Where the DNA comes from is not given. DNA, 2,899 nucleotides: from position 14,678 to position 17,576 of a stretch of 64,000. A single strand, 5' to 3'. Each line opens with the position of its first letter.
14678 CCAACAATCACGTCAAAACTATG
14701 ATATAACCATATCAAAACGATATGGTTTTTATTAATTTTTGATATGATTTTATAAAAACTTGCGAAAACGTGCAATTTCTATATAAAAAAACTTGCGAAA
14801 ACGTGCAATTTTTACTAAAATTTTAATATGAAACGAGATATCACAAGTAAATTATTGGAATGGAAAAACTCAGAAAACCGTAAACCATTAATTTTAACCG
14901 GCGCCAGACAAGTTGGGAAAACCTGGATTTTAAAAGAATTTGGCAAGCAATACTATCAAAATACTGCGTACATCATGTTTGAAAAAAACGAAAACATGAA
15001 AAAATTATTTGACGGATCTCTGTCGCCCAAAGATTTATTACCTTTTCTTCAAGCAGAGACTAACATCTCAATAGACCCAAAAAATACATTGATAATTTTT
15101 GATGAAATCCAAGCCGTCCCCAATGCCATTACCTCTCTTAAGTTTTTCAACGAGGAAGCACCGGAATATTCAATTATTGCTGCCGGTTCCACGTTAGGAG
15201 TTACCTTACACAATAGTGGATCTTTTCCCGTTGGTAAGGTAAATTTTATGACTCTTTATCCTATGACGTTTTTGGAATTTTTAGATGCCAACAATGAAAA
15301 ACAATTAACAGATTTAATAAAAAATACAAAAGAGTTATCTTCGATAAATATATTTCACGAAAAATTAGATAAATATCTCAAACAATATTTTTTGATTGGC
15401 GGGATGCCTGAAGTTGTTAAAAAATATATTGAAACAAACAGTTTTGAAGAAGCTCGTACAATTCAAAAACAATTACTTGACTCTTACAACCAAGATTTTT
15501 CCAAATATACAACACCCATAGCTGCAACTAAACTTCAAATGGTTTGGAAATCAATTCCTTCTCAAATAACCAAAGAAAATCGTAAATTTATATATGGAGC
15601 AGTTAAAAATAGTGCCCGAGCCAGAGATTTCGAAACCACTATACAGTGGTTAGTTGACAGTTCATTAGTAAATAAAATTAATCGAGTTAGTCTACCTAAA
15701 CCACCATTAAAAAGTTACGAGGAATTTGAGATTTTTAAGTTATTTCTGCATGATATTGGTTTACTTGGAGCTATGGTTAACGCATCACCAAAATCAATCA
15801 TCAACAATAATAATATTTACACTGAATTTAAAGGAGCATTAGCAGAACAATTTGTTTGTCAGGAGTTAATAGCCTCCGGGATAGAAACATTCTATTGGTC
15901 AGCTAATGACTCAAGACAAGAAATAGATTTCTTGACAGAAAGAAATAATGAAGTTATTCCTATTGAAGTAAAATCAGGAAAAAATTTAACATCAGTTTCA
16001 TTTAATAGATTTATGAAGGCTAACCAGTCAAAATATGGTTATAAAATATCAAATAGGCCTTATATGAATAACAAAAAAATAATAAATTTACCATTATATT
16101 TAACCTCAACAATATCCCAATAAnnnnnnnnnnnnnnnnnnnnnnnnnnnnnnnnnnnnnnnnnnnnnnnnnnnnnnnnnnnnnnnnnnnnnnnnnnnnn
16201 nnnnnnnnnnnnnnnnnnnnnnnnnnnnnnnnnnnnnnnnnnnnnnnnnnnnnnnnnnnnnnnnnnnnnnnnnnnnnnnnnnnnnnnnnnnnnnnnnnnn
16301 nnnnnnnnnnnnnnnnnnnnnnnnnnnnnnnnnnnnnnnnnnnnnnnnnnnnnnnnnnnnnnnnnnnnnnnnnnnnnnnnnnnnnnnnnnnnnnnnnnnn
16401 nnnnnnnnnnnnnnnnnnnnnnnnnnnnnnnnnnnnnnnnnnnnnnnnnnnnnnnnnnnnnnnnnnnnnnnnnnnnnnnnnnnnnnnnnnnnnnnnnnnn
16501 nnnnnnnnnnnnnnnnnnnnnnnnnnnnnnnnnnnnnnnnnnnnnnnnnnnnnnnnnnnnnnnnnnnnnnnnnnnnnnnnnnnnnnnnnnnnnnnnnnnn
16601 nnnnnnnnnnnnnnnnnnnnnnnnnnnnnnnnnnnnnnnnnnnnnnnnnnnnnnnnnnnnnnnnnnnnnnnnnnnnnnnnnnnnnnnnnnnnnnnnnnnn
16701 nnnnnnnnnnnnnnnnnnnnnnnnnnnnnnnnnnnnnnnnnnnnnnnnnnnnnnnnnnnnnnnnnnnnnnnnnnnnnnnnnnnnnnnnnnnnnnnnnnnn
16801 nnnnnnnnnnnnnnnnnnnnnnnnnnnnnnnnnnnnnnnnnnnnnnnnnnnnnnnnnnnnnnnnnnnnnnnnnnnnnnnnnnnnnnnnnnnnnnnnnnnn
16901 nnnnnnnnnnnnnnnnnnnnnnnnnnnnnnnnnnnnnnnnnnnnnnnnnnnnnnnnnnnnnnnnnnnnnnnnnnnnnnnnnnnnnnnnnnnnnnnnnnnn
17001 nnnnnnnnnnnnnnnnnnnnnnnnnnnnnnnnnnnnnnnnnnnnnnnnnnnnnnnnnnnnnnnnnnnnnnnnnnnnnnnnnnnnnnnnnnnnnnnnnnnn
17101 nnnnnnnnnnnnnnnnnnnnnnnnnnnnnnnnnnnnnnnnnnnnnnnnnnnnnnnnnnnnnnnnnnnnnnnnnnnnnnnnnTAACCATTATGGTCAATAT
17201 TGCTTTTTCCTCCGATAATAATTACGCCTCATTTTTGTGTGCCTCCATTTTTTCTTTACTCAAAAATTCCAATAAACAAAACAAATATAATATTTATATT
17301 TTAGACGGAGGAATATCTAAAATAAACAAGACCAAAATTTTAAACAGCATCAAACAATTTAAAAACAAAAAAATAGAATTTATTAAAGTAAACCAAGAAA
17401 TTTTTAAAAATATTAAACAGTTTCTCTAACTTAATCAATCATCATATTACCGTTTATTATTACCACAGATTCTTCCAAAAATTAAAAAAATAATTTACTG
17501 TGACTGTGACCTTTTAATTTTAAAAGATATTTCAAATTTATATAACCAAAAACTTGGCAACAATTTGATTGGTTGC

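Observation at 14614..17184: GT4 gene split by a 1.4-kb insertion carrying an AAA_14/DUF4143 ATPase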

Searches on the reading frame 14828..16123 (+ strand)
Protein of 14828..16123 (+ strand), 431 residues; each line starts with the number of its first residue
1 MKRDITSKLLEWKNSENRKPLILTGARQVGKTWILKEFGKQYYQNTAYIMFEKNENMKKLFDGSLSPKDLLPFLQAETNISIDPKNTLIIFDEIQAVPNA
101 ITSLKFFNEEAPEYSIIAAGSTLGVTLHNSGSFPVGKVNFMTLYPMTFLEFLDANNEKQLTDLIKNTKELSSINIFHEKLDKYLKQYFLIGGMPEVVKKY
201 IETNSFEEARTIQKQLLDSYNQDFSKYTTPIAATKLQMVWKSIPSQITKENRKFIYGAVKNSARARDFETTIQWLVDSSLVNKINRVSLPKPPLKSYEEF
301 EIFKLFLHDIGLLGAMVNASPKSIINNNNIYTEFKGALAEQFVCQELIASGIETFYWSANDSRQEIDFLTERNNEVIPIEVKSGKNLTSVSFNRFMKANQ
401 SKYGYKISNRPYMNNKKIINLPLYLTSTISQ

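Call 7: search_protein_families(library=pfam, proteins=[window:14828-16120:+], max_evalue=0.01)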
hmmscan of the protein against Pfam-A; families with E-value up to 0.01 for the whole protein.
window:14828-16120:+ (431 aa): 5 families
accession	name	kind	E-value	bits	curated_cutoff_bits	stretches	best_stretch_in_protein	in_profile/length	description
PF13635.12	DUF4143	-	1.5e-35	122.7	28.1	1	222-384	2-160/160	Domain of unknown function (DUF4143)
PF13173.12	AAA_14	-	4.8e-28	98.2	27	1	17-152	1-129/129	AAA domain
PF13401.12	AAA_22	-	0.00022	22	27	1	17-98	4-97/130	AAA domain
PF01637.24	ATPase_2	-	0.001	19.4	33.2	0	8-53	10-55/225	ATPase domain predominantly from Archaea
PF08378.17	NERD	-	0.0081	17.1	22.1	0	335-417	1-86/111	Nuclease-related domain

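Call 9: find_encoding_contigs(protein=window:14828-16123:+, flank=10000, max_places=10)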
Protein window:14828-16123:+ (431 aa): 16 contigs read that carry it; 1 place shown.
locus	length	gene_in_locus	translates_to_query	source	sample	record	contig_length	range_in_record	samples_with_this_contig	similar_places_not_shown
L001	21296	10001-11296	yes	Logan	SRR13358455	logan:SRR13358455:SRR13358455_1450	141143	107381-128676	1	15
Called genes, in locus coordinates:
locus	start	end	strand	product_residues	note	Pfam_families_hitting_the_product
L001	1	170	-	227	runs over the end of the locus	PF04321:RmlD_sub_bind (weak), PF23441:SDR (faint), PF01370:Epimerase (weak), PF13561:adh_short_C2, PF00106:adh_short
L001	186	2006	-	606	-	PF02776:TPP_enzyme_N, PF00205:TPP_enzyme_M, PF02775:TPP_enzyme_C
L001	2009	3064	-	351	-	PF01761:DHQ_synthase, PF24621:DHQS_C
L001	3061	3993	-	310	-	PF08282:Hydrolase_3 (faint)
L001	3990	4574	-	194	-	-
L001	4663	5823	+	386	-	PF03102:NeuB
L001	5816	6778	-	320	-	PF04321:RmlD_sub_bind, PF01073:3Beta_HSD, PF01370:Epimerase, PF02719:Polysacc_synt_2, PF16363:GDP_Man_Dehyd, PF07993:NAD_binding_4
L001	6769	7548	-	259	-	PF00483:NTP_transferase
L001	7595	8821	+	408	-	PF00534:Glycos_transf_1, PF13692:Glyco_trans_1_4, PF13524:Glyco_trans_1_2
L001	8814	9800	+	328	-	PF00535:Glycos_transf_2, PF10111:Glyco_tranf_2_2, PF13641:Glyco_tranf_2_3 (weak)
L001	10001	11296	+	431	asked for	PF13173:AAA_14, PF13635:DUF4143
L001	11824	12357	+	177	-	PF13692:Glyco_trans_1_4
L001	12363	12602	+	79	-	PF01501:Glyco_transf_8 (weak)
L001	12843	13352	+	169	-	PF01501:Glyco_transf_8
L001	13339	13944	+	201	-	PF14602:Hexapep_2 (faint), PF00132:Hexapep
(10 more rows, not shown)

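Call 19: find_homologous_proteins(query=window:14828-16120:+, max_evalue=1e-20)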
Query window:14828-16120:+ (431 aa): 8000 proteins with E <= 1e-20 among 8000 candidates; the best 120 are listed.
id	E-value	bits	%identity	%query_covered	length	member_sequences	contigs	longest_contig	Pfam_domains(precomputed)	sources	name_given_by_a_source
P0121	7.0e-282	952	100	100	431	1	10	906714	PF13173.13,PF13635.13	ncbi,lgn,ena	-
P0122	2.7e-236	802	82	100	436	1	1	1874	PF13173.13,PF13635.13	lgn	-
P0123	1.1e-232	790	80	100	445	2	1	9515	PF13173.13,PF13635.13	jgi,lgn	-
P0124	1.1e-208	711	71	99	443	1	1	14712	PF13173.13,PF13635.13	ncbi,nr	ncbi:MAG: DUF4143 domain-containing protein [Candidatus Nomurabacteria bacterium]|nr:DUF4143 domain-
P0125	1.1e-208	711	71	99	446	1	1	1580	PF13173.13,PF13635.13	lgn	-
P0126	1.3e-208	711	71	99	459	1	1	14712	PF13173.13,PF13635.13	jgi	jgi:predicted AAA+ superfamily ATPase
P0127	1.6e-195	668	68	100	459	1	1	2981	PF13173.13,PF13635.13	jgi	jgi:predicted AAA+ superfamily ATPase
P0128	8.2e-193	659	67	100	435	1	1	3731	PF13173.13,PF13635.13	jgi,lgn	jgi:predicted AAA+ superfamily ATPase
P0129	2.4e-186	638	63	100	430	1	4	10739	PF13173.13,PF13635.13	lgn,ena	-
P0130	1.1e-185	635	63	100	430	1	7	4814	PF13173.13,PF13635.13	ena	-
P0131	1.3e-185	635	65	100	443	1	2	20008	PF13173.13,PF13635.13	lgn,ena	-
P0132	1.5e-185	635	66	100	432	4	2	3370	PF13173.13,PF13635.13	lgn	-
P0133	1.6e-185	635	63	100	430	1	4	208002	PF13173.13,PF13635.13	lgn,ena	-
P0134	2.8e-184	631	65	100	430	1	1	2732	PF13173.13,PF13635.13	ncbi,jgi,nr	ncbi:MAG: AAA family ATPase [Elusimicrobiota bacterium]|jgi:predicted AAA+ superfamily ATPase|nr:AAA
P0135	1.4e-182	625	63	100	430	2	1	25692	PF13173.13,PF13635.13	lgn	-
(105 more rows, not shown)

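Call 20: find_encoding_contigs(protein=P0123, flank=8000, max_places=3)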
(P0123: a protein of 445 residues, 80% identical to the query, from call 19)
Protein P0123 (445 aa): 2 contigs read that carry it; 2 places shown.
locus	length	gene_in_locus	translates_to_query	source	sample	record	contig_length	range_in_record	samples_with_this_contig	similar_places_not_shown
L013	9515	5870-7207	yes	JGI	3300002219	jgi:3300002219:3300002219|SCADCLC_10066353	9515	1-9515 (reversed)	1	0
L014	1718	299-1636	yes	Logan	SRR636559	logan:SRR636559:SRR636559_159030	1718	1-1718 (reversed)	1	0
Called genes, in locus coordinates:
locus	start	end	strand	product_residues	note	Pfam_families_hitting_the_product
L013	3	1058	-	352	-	?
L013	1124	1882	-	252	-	-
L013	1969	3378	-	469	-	-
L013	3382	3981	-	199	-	PF13489:Methyltransf_23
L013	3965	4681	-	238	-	PF00535:Glycos_transf_2, PF10111:Glyco_tranf_2_2 (weak), PF13641:Glyco_tranf_2_3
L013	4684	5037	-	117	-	PF00892:EamA, PF10639:TMEM234 (weak)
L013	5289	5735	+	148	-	-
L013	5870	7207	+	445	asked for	PF13173:AAA_14, PF13635:DUF4143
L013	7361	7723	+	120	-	PF13641:Glyco_tranf_2_3 (weak), PF00535:Glycos_transf_2, PF10111:Glyco_tranf_2_2 (weak)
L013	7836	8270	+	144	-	PF13632:Glyco_trans_2_3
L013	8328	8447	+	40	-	-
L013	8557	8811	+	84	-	-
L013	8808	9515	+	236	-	?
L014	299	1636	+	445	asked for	PF13173:AAA_14, PF13635:DUF4143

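Call 21: find_encoding_contigs(protein=P0124, flank=8000, max_places=3)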
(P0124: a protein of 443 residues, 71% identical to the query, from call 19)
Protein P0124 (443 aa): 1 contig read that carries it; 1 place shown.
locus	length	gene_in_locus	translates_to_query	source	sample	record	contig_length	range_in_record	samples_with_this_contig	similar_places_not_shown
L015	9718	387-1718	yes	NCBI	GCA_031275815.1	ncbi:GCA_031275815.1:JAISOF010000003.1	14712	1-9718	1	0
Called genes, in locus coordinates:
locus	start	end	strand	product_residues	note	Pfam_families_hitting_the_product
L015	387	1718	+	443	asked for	PF13173:AAA_14, PF13635:DUF4143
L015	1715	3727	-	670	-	-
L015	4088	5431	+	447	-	PF01225:Mur_ligase, PF08245:Mur_ligase_M, PF02875:Mur_ligase_C (weak)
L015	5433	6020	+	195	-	PF13328:HD_4, PF01966:HD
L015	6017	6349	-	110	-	-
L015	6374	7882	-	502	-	PF06414:Zeta_toxin (weak)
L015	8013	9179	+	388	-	PF13173:AAA_14, PF13635:DUF4143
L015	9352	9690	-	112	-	-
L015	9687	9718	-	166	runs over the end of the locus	-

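Call 22: find_encoding_contigs(protein=P0122, flank=3000, max_places=3)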
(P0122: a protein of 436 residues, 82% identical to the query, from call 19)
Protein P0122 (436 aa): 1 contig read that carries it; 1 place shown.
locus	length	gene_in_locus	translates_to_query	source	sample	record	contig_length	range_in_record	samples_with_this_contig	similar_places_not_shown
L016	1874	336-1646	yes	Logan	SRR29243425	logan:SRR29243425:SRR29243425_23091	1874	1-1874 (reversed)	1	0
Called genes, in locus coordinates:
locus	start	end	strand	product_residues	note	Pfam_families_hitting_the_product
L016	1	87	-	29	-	?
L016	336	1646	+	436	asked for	PF13173:AAA_14, PF13635:DUF4143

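Call 29: search_protein_families(library=padloc, proteins=[window:14828-16120:+], max_evalue=0.01)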
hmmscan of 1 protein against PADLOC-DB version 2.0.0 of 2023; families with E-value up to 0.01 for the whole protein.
window:14828-16120:+ (431 aa): 7 families
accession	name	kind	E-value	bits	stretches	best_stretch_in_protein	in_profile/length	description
PDLC04786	PDC-S01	-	3.1e-177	587.7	1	1-429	3-432/439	-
PDLC04788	PDC-S01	-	2.6e-120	400.4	1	1-430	1-438/448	-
PDLC04792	PDC-S01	-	1.9e-115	384.1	1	1-430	2-434/452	-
PDLC04789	PDC-S01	-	1.3e-25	88.2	1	2-403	3-360/375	-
PDLC04787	PDC-S01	-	4.3e-24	83.1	1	2-382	12-356/412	-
PDLC04790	PDC-S01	-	2.6e-23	80.4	1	16-400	25-384/422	-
PDLC04791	PDC-S01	-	4e-15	53.4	2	304-403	274-371/395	-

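Call 30: search_protein_families(library=ncbifam, proteins=[window:14828-16120:+], max_evalue=0.001)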
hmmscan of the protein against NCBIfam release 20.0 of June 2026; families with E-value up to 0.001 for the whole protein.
window:14828-16120:+ (431 aa): 0 families

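Call 31: search_solved_structures(query=window:14828-16120:+, max_evalue=0.01)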
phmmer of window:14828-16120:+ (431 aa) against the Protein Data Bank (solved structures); distinct sequences matched with E-value up to 0.01: 0.

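Call 56: search_protein_families(library=pfam, proteins=[L013:5289-5732:+], max_evalue=0.01)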
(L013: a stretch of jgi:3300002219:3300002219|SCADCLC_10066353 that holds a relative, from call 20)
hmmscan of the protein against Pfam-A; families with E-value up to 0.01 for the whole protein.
L013:5289-5732:+ (148 aa): 1 family
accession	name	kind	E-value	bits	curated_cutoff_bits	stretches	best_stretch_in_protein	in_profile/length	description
PF00565.23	SNase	-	3.2e-13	50.5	21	1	1-79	25-106/107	Staphylococcal nuclease homologue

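Call 57: search_protein_families(library=padloc, proteins=[L013:5289-5732:+], max_evalue=0.001)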
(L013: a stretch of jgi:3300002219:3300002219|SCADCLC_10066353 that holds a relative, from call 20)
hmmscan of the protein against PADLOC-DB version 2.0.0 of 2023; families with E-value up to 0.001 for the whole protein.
L013:5289-5732:+ (148 aa): 1 family
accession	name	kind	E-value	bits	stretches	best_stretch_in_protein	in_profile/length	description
PDLC01096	C3a212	-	2.5e-07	28.2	1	17-84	113-182/279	SNc+LTD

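Call 59: find_related_loci(query=window:14828-16120:+, collection=viral_contigs, flank=4000)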
Query window:14828-16120:+ (431 aa) in viral_contigs; peptide patterns used: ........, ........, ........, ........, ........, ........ (x = any residue, [..] = any of these).
17 stretches matched a pattern, but none encodes a relative of the query by tblastn (E <= 1e-3).

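Call 67: find_encoding_contigs(protein=P0131, flank=4000, max_places=2)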
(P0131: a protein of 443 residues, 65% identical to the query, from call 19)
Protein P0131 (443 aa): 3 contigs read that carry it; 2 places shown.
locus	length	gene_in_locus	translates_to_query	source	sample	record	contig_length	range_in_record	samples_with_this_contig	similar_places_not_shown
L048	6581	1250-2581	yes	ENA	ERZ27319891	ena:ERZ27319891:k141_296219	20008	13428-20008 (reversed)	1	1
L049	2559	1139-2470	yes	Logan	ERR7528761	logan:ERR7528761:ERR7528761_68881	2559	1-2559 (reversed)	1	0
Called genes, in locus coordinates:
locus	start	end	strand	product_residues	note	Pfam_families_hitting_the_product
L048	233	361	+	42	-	-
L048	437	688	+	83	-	-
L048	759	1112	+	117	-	-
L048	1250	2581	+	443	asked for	PF13173:AAA_14, PF13635:DUF4143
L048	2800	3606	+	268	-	PF00763:THF_DHG_CYH, PF02882:THF_DHG_CYH_C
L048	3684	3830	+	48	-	-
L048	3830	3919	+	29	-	-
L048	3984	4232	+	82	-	-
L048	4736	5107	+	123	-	PF00072:Response_reg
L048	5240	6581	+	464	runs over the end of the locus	PF00224:PK, PF02887:PK_C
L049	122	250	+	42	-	-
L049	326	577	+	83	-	-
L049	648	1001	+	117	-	-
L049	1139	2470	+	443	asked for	PF13173:AAA_14, PF13635:DUF4143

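Call 68: find_encoding_contigs(protein=P0133, flank=4000, max_places=2)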
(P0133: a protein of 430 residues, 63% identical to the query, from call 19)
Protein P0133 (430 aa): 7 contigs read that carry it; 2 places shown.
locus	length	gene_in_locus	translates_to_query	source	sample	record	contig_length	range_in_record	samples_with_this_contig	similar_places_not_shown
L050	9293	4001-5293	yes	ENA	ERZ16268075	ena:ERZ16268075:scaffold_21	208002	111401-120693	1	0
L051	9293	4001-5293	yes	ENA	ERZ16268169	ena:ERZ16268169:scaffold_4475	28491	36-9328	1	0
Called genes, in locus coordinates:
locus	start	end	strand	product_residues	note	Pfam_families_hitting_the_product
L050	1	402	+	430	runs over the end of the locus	PF13439:Glyco_transf_4, PF13579:Glyco_trans_4_4 (weak), PF00534:Glycos_transf_1, PF13692:Glyco_trans_1_4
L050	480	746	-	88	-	PF00462:Glutaredoxin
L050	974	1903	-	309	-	PF00070:Pyr_redox (faint), PF00890:FAD_binding_2 (faint), PF01266:DAO (faint), PF01946:Thi4 (weak), PF07992:Pyr_redox_2, PF12831:FAD_oxidored (weak), PF13450:NAD_binding_8 (weak), PF13738:Pyr_redox_3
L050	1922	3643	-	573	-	PF02922:CBM_48, PF00128:Alpha-amylase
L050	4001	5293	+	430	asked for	PF13173:AAA_14, PF13635:DUF4143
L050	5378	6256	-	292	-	-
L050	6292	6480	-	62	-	-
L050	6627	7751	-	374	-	PF26363:Phospholipase-like (weak), PF11187:Mbeg1-like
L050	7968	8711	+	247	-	-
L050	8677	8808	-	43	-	-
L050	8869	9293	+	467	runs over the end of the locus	PF03816:LytR_cpsA_psr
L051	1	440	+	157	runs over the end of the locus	?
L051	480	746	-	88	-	PF00462:Glutaredoxin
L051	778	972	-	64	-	-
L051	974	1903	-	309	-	PF00070:Pyr_redox (faint), PF00890:FAD_binding_2 (faint), PF01266:DAO (faint), PF01946:Thi4 (weak), PF07992:Pyr_redox_2, PF12831:FAD_oxidored (weak), PF13450:NAD_binding_8 (weak), PF13738:Pyr_redox_3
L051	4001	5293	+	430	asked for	PF13173:AAA_14, PF13635:DUF4143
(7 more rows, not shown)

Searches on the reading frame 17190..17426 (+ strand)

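Call 7: search_protein_families(library=pfam, proteins=[window:17190-17426:+], max_evalue=0.01)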
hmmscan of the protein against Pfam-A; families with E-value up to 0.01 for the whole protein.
window:17190-17426:+ (79 aa): 2 families
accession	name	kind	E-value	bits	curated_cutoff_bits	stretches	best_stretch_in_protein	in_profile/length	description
PF01501.26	Glyco_transf_8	-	1.5e-06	28.4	24.3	1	3-74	1-70/253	Glycosyl transferase family 8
PF22128.2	Alp7A_like_C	-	0.0057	16.9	22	1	9-63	94-146/156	Alp7A C-terminal domain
